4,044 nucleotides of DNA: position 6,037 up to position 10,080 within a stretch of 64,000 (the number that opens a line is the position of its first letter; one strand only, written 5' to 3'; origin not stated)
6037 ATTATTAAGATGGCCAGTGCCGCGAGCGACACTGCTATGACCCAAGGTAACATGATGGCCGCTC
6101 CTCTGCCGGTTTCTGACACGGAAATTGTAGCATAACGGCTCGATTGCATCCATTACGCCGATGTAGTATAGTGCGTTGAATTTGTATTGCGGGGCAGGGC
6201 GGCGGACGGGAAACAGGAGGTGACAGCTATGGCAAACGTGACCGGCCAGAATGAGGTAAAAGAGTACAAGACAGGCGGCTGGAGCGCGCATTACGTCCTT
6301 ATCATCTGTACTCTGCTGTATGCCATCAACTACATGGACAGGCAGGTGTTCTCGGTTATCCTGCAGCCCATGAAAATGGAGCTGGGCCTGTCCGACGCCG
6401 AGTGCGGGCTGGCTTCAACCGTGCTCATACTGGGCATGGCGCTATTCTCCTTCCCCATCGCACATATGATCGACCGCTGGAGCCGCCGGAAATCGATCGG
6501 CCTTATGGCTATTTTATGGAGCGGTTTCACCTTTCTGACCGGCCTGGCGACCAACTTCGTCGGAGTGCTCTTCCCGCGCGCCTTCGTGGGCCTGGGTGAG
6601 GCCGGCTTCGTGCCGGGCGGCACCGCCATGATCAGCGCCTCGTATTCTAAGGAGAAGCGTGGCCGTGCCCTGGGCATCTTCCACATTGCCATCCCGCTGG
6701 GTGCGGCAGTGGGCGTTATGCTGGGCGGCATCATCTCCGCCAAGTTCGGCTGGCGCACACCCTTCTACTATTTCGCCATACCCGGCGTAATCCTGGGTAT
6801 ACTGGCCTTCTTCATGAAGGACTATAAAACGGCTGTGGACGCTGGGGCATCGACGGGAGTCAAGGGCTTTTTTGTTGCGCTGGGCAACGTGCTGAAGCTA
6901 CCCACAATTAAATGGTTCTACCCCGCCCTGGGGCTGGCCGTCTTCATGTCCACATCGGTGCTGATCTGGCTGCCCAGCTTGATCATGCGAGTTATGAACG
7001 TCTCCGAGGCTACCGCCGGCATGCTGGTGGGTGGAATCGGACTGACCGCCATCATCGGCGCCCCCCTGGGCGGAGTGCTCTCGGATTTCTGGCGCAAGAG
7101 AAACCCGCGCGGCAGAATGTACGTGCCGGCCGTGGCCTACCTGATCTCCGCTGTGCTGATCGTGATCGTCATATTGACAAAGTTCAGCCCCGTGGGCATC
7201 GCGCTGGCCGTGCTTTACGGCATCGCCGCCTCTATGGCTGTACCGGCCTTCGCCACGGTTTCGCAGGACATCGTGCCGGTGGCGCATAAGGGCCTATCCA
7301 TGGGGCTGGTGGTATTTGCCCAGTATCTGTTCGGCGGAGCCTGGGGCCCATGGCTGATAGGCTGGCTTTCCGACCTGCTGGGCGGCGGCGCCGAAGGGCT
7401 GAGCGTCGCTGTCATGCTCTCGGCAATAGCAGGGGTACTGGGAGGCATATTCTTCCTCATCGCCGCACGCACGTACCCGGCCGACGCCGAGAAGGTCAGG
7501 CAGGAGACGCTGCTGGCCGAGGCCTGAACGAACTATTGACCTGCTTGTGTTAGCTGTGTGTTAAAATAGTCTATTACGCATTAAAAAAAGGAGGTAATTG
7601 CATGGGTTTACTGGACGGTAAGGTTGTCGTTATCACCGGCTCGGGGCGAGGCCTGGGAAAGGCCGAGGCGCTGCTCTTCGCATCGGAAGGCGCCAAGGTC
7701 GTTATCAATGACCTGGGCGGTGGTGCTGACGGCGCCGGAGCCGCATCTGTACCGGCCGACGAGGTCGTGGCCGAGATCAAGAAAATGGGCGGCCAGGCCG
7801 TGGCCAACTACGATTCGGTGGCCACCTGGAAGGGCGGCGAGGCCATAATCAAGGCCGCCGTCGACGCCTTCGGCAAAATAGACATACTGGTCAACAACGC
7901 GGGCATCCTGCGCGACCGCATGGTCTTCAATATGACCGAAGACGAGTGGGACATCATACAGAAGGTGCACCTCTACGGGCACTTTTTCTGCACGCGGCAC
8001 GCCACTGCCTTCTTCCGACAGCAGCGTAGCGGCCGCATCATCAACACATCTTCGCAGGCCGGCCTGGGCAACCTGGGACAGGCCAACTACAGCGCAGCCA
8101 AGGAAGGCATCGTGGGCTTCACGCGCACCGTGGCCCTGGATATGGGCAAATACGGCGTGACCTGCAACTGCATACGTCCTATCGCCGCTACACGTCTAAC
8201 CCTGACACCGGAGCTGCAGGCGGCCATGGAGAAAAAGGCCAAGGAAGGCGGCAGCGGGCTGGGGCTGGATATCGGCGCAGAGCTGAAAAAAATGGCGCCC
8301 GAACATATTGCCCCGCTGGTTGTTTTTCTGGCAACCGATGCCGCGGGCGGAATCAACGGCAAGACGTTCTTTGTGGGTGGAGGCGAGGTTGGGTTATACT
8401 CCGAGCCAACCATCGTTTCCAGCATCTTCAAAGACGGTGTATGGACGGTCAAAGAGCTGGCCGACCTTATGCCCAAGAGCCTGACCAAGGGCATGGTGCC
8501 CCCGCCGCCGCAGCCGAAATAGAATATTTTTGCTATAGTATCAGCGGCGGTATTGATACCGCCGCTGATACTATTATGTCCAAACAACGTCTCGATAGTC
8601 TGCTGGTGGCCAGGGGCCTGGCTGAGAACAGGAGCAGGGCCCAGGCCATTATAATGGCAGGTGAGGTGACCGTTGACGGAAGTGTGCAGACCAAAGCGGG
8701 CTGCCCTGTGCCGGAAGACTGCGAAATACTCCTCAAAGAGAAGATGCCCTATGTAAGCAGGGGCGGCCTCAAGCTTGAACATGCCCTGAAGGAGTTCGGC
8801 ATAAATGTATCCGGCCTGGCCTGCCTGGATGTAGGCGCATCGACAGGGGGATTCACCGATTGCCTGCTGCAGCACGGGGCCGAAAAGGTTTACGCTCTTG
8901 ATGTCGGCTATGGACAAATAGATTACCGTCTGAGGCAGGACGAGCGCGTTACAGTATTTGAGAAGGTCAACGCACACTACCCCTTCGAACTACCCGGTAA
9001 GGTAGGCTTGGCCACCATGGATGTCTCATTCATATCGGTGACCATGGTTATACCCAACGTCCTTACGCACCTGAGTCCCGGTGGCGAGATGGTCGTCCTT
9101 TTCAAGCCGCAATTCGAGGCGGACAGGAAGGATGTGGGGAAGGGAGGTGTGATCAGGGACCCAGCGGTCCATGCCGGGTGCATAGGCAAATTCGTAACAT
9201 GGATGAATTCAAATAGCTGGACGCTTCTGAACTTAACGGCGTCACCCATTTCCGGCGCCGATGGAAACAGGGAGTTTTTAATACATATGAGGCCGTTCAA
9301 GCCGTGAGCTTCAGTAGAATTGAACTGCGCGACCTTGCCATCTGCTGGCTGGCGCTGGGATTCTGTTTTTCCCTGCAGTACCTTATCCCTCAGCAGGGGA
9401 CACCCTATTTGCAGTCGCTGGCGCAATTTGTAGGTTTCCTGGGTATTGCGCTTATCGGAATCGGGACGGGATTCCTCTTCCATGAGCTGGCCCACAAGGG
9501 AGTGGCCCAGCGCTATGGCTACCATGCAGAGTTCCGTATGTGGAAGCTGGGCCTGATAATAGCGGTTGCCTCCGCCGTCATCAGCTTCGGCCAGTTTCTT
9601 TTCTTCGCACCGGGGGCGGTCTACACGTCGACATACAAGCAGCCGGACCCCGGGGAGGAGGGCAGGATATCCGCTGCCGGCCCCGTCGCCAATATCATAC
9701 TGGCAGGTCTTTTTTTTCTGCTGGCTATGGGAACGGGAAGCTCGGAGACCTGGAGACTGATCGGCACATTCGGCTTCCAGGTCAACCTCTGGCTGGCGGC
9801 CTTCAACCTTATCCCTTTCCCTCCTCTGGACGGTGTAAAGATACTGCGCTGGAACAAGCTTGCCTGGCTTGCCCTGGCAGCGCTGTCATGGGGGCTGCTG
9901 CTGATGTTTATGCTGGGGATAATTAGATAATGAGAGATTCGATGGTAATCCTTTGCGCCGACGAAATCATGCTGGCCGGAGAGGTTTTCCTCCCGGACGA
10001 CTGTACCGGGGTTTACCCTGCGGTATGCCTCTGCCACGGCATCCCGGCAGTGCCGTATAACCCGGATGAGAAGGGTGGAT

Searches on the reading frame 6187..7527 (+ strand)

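Call 61: search_protein_families(library=pfam, proteins=[window:6187-7527:+], max_evalue=0.0001)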
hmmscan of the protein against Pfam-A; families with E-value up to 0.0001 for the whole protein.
window:6187-7527:+ (446 aa): 2 families
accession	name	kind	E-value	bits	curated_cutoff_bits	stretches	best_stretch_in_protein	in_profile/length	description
PF07690.21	MFS_1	-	3.2e-55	187.9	33.4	1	43-388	3-347/347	Major Facilitator Superfamily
PF03137.26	OATP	-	3.9e-09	35.8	25.8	0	222-330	276-384/545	Organic Anion Transporter Polypeptide (OATP) family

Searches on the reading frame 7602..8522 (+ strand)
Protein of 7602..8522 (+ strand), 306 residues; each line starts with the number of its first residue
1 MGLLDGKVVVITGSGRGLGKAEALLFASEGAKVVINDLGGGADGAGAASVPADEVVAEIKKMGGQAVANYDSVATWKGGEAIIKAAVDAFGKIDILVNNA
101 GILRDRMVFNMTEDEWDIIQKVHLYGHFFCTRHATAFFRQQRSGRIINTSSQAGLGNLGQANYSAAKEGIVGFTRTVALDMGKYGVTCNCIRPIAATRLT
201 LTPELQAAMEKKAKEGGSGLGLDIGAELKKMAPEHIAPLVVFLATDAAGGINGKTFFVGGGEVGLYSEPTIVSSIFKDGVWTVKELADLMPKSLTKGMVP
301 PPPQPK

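Call 61: search_protein_families(library=pfam, proteins=[window:7602-8522:+], max_evalue=0.0001)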
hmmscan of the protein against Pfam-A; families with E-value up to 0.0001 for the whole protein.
window:7602-8522:+ (306 aa): 3 families
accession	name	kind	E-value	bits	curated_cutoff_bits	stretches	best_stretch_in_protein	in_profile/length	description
PF00106.31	adh_short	-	1.8e-40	138.9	26.6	1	7-193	1-179/195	short chain dehydrogenase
PF13561.12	adh_short_C2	-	8e-38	130.8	27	1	16-261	6-234/236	Enoyl-(Acyl carrier protein) reductase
PF08659.16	KR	-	2.3e-10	41.1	22.6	1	9-169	3-155/180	KR domain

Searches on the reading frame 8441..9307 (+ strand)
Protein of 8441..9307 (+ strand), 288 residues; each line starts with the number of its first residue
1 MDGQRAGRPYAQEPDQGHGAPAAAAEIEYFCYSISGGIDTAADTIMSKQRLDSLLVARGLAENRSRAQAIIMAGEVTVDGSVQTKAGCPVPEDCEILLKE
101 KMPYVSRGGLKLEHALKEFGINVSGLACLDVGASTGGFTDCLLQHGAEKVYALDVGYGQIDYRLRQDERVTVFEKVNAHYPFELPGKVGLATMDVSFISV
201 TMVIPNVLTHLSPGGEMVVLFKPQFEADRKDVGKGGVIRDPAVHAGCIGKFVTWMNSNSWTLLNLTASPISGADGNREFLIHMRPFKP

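Call 61: search_protein_families(library=pfam, proteins=[window:8441-9307:+], max_evalue=0.0001)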
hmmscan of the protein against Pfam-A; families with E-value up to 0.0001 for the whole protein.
window:8441-9307:+ (288 aa): 2 families
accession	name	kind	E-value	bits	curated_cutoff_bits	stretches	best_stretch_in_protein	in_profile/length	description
PF01728.25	FtsJ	-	6.3e-41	140.7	24.1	1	104-283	1-179/181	FtsJ-like methyltransferase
PF01479.30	S4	-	1.6e-09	37.8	22.8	1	49-90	1-42/48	S4 domain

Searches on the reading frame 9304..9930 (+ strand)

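Call 61: search_protein_families(library=pfam, proteins=[window:9304-9930:+], max_evalue=0.0001)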
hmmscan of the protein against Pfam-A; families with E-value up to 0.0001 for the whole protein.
window:9304-9930:+ (208 aa): 1 family
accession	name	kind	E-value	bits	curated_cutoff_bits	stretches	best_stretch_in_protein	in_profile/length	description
PF02163.28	Peptidase_M50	-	5e-15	55.9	27.2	2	49-141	2-100/221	Peptidase family M50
